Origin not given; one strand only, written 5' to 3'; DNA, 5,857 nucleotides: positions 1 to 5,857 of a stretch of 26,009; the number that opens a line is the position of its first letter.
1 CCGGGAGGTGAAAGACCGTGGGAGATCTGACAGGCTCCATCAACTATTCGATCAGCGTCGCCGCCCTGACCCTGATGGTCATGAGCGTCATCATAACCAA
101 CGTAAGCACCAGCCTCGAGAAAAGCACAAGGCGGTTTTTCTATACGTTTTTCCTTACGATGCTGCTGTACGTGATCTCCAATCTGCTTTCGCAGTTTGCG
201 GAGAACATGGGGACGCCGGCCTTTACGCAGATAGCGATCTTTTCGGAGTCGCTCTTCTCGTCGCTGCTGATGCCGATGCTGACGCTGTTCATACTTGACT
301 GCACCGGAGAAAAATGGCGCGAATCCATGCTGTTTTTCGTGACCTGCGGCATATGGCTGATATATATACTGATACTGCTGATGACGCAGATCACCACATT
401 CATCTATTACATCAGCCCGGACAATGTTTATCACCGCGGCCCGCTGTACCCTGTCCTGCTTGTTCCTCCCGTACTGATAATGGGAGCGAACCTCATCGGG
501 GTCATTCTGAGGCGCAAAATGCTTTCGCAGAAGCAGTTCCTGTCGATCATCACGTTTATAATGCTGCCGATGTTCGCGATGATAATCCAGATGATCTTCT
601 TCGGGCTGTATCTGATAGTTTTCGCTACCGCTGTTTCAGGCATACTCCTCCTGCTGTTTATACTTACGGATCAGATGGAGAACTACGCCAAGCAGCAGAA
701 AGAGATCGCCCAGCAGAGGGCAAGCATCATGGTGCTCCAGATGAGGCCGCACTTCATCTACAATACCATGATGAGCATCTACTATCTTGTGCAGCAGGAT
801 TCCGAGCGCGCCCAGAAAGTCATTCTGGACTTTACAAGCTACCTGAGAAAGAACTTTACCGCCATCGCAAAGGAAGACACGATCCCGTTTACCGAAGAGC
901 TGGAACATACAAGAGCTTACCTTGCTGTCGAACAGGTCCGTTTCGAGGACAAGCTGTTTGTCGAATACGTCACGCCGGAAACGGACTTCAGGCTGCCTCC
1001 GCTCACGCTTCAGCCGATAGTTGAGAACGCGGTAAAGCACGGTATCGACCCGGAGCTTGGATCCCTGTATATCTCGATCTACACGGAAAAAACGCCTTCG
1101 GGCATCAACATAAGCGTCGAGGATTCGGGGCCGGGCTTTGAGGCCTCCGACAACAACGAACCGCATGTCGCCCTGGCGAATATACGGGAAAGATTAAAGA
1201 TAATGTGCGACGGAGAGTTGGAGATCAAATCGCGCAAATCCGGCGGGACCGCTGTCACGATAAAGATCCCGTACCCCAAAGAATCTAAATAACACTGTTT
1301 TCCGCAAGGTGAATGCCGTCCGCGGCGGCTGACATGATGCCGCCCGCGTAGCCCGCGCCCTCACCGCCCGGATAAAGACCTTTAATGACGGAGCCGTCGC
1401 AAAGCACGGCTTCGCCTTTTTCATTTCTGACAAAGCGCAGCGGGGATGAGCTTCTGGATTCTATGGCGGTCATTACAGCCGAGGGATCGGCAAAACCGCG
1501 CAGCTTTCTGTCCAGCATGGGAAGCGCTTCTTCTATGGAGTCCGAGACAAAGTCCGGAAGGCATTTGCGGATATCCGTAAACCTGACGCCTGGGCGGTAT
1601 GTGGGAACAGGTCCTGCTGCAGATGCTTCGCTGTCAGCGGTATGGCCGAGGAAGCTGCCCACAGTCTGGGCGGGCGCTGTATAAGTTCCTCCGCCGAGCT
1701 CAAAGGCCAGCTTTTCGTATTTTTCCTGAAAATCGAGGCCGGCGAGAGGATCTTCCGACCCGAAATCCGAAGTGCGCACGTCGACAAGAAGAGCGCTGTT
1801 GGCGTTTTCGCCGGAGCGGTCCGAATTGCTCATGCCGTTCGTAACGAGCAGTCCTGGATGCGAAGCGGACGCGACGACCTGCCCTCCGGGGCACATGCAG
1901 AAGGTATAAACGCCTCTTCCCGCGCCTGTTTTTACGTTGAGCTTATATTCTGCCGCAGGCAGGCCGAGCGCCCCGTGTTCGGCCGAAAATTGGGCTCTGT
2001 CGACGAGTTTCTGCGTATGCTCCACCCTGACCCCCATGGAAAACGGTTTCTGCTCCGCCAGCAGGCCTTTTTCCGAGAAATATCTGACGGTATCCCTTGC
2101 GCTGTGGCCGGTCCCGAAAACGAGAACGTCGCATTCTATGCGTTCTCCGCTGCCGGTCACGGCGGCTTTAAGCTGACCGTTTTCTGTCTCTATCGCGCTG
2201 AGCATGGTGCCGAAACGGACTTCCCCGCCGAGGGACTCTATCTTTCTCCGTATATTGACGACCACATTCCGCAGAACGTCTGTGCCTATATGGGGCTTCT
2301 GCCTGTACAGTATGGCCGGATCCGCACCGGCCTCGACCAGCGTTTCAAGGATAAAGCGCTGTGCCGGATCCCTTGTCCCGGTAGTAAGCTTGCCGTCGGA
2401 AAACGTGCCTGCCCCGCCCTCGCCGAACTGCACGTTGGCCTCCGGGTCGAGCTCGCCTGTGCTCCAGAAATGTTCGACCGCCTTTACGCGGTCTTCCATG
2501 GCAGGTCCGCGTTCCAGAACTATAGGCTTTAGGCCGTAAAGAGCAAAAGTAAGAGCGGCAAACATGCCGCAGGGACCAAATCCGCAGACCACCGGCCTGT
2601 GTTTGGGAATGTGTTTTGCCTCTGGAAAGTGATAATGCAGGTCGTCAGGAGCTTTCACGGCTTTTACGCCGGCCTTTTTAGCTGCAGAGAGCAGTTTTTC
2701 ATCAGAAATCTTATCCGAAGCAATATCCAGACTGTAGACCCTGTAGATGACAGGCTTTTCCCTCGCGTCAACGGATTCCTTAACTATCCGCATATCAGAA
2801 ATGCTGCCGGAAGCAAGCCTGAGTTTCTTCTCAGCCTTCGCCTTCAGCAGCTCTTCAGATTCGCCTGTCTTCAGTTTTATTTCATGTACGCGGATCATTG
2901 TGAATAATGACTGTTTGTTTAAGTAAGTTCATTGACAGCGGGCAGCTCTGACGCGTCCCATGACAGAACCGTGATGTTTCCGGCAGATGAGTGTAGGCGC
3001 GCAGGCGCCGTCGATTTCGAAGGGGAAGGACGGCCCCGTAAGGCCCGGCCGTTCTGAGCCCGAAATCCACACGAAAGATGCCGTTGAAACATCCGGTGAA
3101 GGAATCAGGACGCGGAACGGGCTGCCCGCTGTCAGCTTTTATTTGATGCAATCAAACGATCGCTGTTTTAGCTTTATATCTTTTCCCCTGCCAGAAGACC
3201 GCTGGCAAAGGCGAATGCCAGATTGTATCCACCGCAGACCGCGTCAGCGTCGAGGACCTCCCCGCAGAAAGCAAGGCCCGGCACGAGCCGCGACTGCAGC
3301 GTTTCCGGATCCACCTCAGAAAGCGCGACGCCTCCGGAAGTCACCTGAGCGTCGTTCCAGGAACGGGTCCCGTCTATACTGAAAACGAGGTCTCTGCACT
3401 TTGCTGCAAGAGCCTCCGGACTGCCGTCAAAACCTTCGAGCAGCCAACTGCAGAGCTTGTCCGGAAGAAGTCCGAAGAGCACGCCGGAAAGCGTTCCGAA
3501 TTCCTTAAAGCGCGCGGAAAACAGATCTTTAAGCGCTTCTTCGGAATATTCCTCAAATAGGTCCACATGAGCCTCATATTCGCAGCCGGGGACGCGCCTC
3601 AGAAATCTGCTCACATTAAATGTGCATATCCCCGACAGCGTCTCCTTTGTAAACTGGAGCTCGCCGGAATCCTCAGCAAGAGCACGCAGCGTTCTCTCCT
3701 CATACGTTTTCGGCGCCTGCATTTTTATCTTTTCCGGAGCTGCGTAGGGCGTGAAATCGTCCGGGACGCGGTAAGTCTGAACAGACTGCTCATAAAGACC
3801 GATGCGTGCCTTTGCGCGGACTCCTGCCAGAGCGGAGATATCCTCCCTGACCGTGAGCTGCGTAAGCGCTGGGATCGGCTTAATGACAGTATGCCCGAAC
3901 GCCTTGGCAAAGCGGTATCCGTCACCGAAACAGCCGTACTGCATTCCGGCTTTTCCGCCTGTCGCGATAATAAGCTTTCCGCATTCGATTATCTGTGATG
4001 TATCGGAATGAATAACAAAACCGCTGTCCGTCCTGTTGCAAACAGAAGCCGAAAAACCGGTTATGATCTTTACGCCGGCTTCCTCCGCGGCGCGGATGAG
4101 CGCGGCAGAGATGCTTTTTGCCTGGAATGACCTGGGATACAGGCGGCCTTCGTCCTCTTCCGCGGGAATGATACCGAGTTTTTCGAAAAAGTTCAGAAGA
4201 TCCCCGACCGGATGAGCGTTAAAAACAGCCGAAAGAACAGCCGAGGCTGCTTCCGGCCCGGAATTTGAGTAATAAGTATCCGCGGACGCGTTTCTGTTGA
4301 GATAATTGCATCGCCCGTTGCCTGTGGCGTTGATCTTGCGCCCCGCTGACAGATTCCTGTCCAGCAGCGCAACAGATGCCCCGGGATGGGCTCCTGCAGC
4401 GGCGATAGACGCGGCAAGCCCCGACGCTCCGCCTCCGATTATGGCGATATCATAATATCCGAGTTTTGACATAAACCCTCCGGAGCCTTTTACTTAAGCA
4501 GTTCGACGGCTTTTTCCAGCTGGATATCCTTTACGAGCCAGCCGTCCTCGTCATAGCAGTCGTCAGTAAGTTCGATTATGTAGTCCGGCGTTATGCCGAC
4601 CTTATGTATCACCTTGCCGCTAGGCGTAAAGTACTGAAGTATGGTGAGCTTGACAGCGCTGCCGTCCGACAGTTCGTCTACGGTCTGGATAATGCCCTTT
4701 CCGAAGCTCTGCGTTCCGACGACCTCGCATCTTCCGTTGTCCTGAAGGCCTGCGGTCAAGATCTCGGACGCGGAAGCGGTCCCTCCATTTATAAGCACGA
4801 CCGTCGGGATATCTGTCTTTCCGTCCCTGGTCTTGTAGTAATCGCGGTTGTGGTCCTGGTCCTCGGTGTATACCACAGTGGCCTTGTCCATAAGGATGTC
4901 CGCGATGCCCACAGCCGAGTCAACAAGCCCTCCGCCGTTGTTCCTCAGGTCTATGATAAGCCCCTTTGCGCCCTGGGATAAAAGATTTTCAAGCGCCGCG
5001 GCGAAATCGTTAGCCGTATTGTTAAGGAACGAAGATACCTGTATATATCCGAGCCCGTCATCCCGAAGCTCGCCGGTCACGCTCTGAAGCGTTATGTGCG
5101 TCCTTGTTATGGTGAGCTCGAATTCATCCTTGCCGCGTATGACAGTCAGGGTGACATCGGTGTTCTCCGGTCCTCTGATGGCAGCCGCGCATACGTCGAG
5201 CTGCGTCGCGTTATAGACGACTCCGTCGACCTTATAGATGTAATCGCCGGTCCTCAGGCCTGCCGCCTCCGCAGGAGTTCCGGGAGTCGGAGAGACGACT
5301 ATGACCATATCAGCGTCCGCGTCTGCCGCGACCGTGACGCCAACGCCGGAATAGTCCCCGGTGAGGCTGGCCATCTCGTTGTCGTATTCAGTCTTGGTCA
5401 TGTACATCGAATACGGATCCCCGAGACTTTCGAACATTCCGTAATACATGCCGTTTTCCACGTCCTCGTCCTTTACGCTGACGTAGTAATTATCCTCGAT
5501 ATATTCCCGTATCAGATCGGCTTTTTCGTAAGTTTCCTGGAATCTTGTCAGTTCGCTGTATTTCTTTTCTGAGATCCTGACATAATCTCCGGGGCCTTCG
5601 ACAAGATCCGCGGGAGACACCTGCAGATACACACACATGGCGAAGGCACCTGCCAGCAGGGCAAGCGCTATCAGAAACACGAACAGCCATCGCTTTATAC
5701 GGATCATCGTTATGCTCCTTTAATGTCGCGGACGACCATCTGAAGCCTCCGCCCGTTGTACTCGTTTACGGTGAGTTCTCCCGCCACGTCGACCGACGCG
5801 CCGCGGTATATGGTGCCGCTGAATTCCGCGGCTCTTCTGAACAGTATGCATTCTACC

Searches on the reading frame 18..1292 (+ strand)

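Call 84: search_protein_families(library=pfam, proteins=[window:18-1292:+], max_evalue=0.001)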
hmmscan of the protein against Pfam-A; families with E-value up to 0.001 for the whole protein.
window:18-1292:+ (424 aa): 2 families
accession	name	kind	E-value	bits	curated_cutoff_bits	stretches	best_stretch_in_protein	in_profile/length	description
PF06580.19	His_kinase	-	5e-19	68.8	25.2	1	239-313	7-81/81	Histidine kinase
PF02518.31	HATPase_c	-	2.6e-08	34.7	26.4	1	331-420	10-110/111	Histidine kinase-, DNA gyrase B-, and HSP90-like ATPase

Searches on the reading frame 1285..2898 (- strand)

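Call 84: search_protein_families(library=pfam, proteins=[window:1285-2898:-], max_evalue=0.001)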
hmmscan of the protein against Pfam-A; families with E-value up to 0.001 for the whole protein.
window:1285-2898:- (537 aa): 4 families
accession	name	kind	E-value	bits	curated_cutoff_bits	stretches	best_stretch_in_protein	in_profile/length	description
PF21688.3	FAD-depend_C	-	3.1e-73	246.6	27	1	285-483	1-197/197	FAD-dependent protein, C-terminal domain-like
PF07992.20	Pyr_redox_2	-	6.6e-06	26.2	26.1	0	215-275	188-245/291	Pyridine nucleotide-disulphide oxidoreductase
PF01266.30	DAO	-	8.9e-05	22.6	27.9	0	211-279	150-217/353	FAD dependent oxidoreductase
PF03486.20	HI0933_like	-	0.00088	19.2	50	0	103-137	4-38/244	HI0933-like protein Rossmann domain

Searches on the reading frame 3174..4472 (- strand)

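Call 84: search_protein_families(library=pfam, proteins=[window:3174-4472:-], max_evalue=0.001)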
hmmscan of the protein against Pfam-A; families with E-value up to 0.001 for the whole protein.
window:3174-4472:- (432 aa): 6 families
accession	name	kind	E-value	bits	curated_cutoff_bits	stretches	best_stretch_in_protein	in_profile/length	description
PF03486.20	HI0933_like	-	1.4e-64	218.3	50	1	8-430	2-243/244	HI0933-like protein Rossmann domain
PF01266.30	DAO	-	2.1e-09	37.8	27.9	1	8-44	1-37/353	FAD dependent oxidoreductase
PF07992.20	Pyr_redox_2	-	4e-06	26.9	26.1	1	7-175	1-111/291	Pyridine nucleotide-disulphide oxidoreductase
PF01946.23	Thi4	-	4.5e-05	23.3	26.2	1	7-48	18-58/235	Thi4 family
PF13454.12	NAD_binding_9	-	6.7e-05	23.3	21.8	1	10-172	1-153/155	FAD-NAD(P)-binding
PF00890.30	FAD_binding_2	-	0.00011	21.9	20.4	1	8-138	1-140/414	FAD binding domain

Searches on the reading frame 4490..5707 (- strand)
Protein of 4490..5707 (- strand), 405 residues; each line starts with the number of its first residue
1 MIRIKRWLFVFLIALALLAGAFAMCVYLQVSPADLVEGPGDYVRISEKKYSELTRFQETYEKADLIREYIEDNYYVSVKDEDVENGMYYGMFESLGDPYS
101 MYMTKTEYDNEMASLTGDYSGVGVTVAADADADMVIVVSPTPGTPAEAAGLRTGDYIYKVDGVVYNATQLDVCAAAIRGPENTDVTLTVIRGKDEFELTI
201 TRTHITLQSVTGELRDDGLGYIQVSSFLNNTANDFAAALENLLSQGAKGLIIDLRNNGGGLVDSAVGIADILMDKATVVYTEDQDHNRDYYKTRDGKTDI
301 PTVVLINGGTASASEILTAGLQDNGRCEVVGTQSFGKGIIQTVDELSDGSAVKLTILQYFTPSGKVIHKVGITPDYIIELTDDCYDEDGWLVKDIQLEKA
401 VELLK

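Call 84: search_protein_families(library=pfam, proteins=[window:4490-5707:-], max_evalue=0.001)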
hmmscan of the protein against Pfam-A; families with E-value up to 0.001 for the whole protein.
window:4490-5707:- (405 aa): 5 families
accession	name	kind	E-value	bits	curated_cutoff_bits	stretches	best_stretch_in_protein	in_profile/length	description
PF03572.23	Peptidase_S41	-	1.6e-53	181.1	24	1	219-377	2-164/165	Peptidase family S41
PF17820.7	PDZ_6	-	5e-11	42.6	27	1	136-191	1-54/54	PDZ domain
PF13180.12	PDZ_2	-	3.2e-10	40.6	27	1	123-200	4-78/80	PDZ domain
PF00595.29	PDZ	-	3.9e-09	37.2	23.2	1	120-189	10-80/81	PDZ domain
PF22694.1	CtpB_N-like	-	1.5e-08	35.4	27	1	47-105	26-83/85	Activating protease CtpB N-terminal domain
